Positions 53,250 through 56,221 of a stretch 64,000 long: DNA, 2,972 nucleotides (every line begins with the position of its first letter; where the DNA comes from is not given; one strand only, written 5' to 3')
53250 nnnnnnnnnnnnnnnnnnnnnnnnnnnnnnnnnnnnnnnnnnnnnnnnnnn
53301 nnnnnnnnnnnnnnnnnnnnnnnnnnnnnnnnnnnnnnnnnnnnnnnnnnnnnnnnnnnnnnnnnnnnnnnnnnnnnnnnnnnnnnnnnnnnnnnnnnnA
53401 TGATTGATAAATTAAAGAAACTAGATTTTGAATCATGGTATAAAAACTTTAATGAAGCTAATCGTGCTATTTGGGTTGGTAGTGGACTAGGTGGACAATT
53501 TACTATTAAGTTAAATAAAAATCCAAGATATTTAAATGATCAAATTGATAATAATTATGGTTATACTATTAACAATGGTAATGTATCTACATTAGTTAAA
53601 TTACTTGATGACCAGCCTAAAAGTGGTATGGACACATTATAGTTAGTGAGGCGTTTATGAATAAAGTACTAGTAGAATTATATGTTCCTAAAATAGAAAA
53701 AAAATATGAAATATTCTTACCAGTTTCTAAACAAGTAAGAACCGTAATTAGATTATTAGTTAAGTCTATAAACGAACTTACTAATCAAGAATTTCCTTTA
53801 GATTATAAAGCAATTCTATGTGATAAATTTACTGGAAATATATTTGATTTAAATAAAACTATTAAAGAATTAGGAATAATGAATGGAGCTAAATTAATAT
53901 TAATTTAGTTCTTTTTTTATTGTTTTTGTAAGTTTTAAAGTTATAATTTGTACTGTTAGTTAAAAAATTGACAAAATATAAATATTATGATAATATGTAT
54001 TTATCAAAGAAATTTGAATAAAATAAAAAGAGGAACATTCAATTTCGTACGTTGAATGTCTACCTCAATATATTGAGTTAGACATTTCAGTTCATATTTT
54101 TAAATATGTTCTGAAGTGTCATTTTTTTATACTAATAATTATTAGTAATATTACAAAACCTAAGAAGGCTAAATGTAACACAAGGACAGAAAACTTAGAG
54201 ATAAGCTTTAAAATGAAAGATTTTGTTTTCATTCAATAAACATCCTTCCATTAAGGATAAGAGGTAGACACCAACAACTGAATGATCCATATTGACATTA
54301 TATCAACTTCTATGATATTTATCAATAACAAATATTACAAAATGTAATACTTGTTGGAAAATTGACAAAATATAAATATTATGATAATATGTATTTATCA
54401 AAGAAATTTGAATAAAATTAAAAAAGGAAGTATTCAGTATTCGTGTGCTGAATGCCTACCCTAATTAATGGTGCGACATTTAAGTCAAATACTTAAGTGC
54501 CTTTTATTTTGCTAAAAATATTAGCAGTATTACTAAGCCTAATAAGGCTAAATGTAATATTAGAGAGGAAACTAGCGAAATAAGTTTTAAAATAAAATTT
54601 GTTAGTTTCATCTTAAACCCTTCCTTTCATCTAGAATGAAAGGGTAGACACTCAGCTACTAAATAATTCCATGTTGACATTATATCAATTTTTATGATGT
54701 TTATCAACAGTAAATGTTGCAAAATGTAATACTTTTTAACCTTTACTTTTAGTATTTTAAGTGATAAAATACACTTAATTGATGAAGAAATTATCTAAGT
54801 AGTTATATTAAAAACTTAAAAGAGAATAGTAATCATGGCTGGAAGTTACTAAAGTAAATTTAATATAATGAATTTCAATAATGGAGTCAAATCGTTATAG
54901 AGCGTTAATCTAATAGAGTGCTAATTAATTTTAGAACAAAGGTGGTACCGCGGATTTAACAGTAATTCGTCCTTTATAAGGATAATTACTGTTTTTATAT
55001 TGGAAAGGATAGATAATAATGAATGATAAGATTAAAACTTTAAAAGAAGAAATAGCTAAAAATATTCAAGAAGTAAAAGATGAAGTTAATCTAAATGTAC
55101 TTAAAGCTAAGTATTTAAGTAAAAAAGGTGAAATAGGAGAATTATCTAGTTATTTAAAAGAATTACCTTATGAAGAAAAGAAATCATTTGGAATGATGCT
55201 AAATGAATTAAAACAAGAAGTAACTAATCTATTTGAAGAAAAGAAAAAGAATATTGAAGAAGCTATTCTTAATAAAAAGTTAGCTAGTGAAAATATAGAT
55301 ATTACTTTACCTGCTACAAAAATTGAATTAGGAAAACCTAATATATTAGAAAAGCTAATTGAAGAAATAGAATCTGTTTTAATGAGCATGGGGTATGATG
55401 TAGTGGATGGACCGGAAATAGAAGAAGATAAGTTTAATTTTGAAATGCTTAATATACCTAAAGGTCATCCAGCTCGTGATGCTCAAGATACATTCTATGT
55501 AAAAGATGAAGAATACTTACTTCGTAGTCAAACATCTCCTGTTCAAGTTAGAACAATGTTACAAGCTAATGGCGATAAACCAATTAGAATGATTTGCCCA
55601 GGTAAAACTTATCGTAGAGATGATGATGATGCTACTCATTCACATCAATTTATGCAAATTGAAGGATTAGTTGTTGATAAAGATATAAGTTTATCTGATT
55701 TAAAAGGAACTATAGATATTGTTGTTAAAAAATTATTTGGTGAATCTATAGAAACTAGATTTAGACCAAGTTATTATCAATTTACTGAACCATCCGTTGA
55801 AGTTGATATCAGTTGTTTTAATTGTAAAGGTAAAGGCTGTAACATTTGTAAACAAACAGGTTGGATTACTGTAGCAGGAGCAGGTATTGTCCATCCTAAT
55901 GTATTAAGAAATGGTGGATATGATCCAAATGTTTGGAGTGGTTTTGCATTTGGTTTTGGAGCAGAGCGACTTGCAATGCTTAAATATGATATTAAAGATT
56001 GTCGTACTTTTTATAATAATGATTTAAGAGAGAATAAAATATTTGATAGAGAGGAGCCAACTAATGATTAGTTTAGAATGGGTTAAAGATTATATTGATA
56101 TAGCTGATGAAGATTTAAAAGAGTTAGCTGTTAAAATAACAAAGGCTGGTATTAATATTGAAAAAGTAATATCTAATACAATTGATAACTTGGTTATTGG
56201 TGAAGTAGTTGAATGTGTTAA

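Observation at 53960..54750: Two tandem, diverged copies of a type I toxin-antitoxin-like cassette between esaB and pheS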

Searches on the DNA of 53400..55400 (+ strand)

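Call 3: search_rna_families(source=window, start=53400, end=55400, threshold=evalue, max_evalue=10, show_alignments=5)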
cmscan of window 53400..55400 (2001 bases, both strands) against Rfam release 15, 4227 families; matches with E-value up to 10: 4.
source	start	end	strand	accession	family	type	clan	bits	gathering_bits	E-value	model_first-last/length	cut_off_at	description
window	54776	54977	+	RF00230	T-box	Cis-reg; leader;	-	67.8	93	4.6e-14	1-219/219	no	T-box leader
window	54082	54119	+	RF03652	mir-2329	Gene; miRNA;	-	19.8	90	1.3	1-66/66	no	mir-2329 microRNA precursor family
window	54555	54651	-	RF01468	rli32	Gene; sRNA;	-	16.8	100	1.8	1-147/147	no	Listeria sRNA rli32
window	54318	54369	-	RF04275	mir-2733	Gene; miRNA;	CL00142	16.8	72.9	9.5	1-81/81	no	mir-2733 microRNA precursor family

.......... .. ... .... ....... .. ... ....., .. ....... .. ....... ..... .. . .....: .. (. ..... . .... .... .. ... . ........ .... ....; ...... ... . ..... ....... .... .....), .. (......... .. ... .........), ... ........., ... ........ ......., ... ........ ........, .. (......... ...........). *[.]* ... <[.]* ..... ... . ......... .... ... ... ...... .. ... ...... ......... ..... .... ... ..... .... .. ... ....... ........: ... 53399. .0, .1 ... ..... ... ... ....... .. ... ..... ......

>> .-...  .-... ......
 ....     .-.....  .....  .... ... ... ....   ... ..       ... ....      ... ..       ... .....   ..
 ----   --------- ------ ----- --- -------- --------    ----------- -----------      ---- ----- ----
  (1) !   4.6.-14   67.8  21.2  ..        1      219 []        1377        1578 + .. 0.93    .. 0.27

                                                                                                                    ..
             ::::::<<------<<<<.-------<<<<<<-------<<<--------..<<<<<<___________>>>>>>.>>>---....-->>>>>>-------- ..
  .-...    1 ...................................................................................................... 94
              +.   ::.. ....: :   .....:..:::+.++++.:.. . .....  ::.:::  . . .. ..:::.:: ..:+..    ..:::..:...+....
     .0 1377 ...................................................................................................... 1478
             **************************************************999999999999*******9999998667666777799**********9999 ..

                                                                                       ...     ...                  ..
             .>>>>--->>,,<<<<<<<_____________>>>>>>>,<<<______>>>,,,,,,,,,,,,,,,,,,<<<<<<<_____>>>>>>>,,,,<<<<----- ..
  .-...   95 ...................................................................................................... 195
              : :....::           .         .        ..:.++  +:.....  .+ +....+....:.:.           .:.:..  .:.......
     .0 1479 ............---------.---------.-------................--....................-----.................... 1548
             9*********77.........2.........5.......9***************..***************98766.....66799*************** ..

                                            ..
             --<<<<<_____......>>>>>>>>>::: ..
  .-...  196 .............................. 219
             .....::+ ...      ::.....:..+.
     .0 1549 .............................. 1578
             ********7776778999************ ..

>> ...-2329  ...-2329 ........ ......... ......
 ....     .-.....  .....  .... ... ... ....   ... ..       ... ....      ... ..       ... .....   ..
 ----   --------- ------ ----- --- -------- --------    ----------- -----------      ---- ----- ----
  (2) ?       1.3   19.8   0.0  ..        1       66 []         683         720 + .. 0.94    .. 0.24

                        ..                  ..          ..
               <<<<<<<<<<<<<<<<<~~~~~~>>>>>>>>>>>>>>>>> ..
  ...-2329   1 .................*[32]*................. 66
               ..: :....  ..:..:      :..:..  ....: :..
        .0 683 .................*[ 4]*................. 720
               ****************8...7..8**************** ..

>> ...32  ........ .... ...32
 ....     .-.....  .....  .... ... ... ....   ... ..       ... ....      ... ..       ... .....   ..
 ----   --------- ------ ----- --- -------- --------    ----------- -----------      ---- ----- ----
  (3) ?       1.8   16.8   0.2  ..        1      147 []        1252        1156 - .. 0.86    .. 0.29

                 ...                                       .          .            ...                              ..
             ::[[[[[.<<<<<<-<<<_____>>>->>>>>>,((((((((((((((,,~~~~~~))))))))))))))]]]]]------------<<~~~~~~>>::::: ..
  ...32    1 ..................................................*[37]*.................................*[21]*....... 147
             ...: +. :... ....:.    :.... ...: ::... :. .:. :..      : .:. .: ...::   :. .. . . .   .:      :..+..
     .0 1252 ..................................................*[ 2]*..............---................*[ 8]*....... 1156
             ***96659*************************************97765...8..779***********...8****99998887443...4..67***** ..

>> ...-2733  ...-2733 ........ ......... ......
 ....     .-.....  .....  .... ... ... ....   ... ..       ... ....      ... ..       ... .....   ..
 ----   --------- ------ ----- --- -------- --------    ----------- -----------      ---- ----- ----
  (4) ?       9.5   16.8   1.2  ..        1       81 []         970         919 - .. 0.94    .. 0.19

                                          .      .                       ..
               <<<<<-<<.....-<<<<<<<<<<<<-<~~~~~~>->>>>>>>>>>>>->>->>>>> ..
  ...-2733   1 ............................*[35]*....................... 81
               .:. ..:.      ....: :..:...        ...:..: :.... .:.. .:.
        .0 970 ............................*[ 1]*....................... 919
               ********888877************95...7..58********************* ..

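Call 22: search_dna_similar(query=window:53950-54745:+, collection=plasmids, mode=distant, max_evalue=0.01)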
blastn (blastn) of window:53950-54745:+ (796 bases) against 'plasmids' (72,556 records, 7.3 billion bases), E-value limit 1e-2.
Records with a match: 1; places in all: 1; records where one place covers at least 80% of the query: 0.
Best place of each record, by identity: >=99% 1.
By first word of the organism name: Aliarcobacter 1.
By predicted mobility (MOB-suite, as given by PLSDB): non-mobilizable 1.
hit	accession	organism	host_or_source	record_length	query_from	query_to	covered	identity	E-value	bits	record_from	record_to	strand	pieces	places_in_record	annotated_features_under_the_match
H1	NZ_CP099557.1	Aliarcobacter cryaerophilus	Chicken meat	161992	258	284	3%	100.0%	5e-3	50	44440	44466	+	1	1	zinc dependent phospholipase C family protein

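Call 23: search_dna_similar(query=window:53950-54745:+, collection=phages, mode=distant, max_evalue=0.01)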
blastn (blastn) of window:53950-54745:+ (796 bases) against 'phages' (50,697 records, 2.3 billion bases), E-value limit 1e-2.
No match.

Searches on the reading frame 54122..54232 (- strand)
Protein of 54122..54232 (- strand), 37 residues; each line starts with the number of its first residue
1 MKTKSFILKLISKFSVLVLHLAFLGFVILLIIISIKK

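Call 6: search_protein_families(library=pfam, proteins=[window:54122-54232:-], max_evalue=10)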
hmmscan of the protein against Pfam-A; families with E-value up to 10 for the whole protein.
seq(37 aa): 0 families

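Call 7: search_protein_families(library=ncbifam, proteins=[window:54122-54232:-], max_evalue=10)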
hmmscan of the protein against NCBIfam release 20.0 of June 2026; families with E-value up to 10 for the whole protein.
seq(37 aa): 0 families

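Call 17: find_encoding_contigs(protein=window:54122-54232:-, flank=3000, max_places=6)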
Protein seq(37 aa) (37 aa): no gene with exactly this product is on record in the collection.

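Call 37: search_protein_representatives(alignment_id=A2)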
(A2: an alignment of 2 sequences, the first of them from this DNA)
Query: 2 sequences, 37 profile positions. Proteins with E-value up to 0.001 (for the whole library): 1; up to 1e-10: 0; up to 1e-30: 0. The best 1 are listed.
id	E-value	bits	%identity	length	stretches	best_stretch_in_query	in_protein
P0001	3.8e-05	39.5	-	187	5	3-20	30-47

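Call 39: find_related_loci(query=A2, collection=viral_contigs, flank=1500)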
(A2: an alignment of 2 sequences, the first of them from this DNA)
Query A2 (37 aa) in viral_contigs; peptide patterns used: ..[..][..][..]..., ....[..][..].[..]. (x = any residue, [..] = any of these).
155 stretches matched a pattern, but none encodes a relative of the query by tblastn (E <= 1e-3).

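Call 57: search_protein_families(library=phrogs, proteins=[window:54122-54232:-], max_evalue=10)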
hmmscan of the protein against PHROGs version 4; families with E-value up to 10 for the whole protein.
seq(37 aa): 0 families

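Call 58: search_solved_structures(query=A2, max_evalue=10)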
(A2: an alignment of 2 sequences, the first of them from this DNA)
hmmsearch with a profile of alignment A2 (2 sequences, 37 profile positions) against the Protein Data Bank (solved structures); distinct sequences matched with E-value up to 10: 0.

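Call 63: search_dna_similar(query=window:54122-54232:-, collection=plasmids, mode=protein, max_evalue=10, max_rows=15)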
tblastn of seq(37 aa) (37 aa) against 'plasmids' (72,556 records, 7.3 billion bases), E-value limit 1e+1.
No match.

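Call 64: search_dna_similar(query=window:54122-54232:-, collection=phages, mode=protein, max_evalue=10, max_rows=15)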
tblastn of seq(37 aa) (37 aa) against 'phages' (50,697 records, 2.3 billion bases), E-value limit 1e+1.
No match.

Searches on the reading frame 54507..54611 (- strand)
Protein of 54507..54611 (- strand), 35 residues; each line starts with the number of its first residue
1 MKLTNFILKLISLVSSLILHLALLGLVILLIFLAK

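Call 6: search_protein_families(library=pfam, proteins=[window:54507-54611:-], max_evalue=10)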
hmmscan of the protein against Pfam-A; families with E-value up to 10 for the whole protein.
seq(35 aa): 0 families

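Call 7: search_protein_families(library=ncbifam, proteins=[window:54507-54611:-], max_evalue=10)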
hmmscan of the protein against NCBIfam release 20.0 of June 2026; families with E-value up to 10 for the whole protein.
seq(35 aa): 0 families

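Call 57: search_protein_families(library=phrogs, proteins=[window:54507-54611:-], max_evalue=10)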
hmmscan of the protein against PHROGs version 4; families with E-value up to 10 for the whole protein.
seq(35 aa): 0 families

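Call 84: find_encoding_contigs(protein=window:54507-54611:-, flank=3000, max_places=10)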
Protein seq(35 aa) (35 aa): no gene with exactly this product is on record in the collection.

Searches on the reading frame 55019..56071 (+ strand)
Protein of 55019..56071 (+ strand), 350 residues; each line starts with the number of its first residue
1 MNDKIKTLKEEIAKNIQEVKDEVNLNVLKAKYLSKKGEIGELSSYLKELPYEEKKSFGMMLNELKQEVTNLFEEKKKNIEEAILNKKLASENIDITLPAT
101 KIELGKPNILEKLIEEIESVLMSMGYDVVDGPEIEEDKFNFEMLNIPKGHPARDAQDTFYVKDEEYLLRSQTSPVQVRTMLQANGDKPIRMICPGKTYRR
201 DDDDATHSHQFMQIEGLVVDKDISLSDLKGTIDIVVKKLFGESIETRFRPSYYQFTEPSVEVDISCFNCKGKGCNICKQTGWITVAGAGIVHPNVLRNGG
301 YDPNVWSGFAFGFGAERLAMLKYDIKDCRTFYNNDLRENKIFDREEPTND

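Call 32: find_encoding_contigs(protein=window:55019-56071:+, flank=4000, max_places=10)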
Protein window:55019-56071:+ (350 aa): no gene with exactly this product is on record in the collection.

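Call 49: find_homologous_proteins(query=window:55019-56071:+, max_evalue=1e-60)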
Query window:55019-56071:+ (350 aa): 7999 proteins with E <= 1e-60 among 8000 candidates; the best 120 are listed.
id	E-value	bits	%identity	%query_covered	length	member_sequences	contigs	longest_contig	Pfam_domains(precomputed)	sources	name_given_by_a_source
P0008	5.9e-233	790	100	100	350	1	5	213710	PF01409.26,PF02912.24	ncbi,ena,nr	ncbi:MAG: phenylalanine--tRNA ligase subunit alpha [Bacilli bacterium]|nr:phenylalanine--tRNA ligase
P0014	4.6e-178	610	76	99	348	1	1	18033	PF01409.26,PF02912.24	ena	-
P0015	1.1e-176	605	76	99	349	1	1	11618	PF01409.26,PF02912.24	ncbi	-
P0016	1.7e-176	605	77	99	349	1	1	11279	PF01409.26,PF02912.24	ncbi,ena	-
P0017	2.8e-176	604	75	99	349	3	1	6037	PF01409.26,PF02912.24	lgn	-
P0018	4.6e-176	603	76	97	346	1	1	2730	PF01409.26,PF02912.24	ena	-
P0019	7.8e-176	602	75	99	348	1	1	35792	PF01409.26,PF02912.24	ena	-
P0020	1.5e-175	602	75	99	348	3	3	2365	PF01409.26,PF02912.24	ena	-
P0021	2.8e-175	601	75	99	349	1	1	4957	PF01409.26,PF02912.24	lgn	-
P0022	3.8e-175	600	75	99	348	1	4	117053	PF01409.26,PF02912.24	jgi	-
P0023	4.0e-175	600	76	97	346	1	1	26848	PF01409.26,PF02912.24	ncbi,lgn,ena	-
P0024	4.7e-175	600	75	99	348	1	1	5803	PF01409.26,PF02912.24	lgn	-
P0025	1.2e-174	599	75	99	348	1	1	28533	PF01409.26,PF02912.24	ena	-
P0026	1.2e-174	599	75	99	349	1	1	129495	PF01409.26,PF02912.24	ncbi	-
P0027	1.6e-174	598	76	99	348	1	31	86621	PF01409.26,PF02912.24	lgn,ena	-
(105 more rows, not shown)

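Call 50: find_encoding_contigs(protein=P0016, flank=3500, max_places=4)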
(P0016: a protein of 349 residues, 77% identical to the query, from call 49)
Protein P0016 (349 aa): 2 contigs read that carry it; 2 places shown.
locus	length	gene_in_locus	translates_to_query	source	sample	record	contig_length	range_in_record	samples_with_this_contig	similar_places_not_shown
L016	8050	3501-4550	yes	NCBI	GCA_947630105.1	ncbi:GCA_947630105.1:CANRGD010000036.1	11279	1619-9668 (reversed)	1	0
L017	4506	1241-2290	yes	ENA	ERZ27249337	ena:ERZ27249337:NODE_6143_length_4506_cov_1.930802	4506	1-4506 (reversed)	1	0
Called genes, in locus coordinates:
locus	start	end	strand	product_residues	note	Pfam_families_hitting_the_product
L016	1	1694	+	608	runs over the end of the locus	-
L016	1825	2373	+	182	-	PF01765:RRF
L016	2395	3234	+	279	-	PF00763:THF_DHG_CYH, PF02882:THF_DHG_CYH_C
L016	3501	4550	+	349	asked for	PF02912:Phe_tRNA-synt_N, PF01409:tRNA-synt_2d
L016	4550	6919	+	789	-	PF01588:tRNA_bind, PF03483:B3_4, PF03484:B5, PF17759:tRNA_synthFbeta, PF03147:FDX-ACB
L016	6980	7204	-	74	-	PF14098:SSPI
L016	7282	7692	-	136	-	PF10612:Spore-coat_CotZ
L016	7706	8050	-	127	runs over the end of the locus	PF10612:Spore-coat_CotZ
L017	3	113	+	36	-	?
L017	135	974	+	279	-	PF00763:THF_DHG_CYH, PF02882:THF_DHG_CYH_C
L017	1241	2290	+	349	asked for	PF02912:Phe_tRNA-synt_N, PF01409:tRNA-synt_2d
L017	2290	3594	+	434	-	PF01588:tRNA_bind, PF03483:B3_4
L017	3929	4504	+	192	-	?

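Call 51: find_encoding_contigs(protein=P0014, flank=3500, max_places=4)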
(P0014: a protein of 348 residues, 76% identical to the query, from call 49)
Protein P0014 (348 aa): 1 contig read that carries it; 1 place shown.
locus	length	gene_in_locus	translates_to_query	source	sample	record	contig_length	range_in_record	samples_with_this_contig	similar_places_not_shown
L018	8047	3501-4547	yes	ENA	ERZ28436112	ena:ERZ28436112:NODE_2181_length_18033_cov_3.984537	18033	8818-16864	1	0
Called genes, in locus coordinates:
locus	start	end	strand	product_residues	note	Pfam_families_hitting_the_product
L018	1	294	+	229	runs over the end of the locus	-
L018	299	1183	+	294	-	PF01545:Cation_efflux, PF16916:ZT_dimer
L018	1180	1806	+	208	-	-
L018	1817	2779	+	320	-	PF04892:VanZ-LLP1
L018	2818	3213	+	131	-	PF00583:Acetyltransf_1 (weak), PF13302:Acetyltransf_3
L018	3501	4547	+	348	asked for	PF02912:Phe_tRNA-synt_N, PF01409:tRNA-synt_2d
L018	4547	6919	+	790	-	PF01588:tRNA_bind, PF03483:B3_4, PF03484:B5, PF17759:tRNA_synthFbeta, PF03147:FDX-ACB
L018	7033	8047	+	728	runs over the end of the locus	?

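Call 94: search_protein_families(library=pfam, proteins=[L007:3782-4438:+, L007:4450-5157:+], max_evalue=0.01)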
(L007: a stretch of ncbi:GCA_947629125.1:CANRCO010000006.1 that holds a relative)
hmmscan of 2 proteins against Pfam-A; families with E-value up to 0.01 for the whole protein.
L007:3782-4438:+ (218 aa): 2 families
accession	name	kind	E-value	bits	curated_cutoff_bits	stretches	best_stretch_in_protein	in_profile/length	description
PF12389.13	Peptidase_M73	-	0.00068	19.9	22.5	0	10-53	10-50/196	Camelysin metallo-endopeptidase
PF13721.11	SecD-TM1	-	0.0063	17.4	30.5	0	6-68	8-71/103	SecD export protein N-terminal TM region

L007:4450-5157:+ (235 aa): 0 families
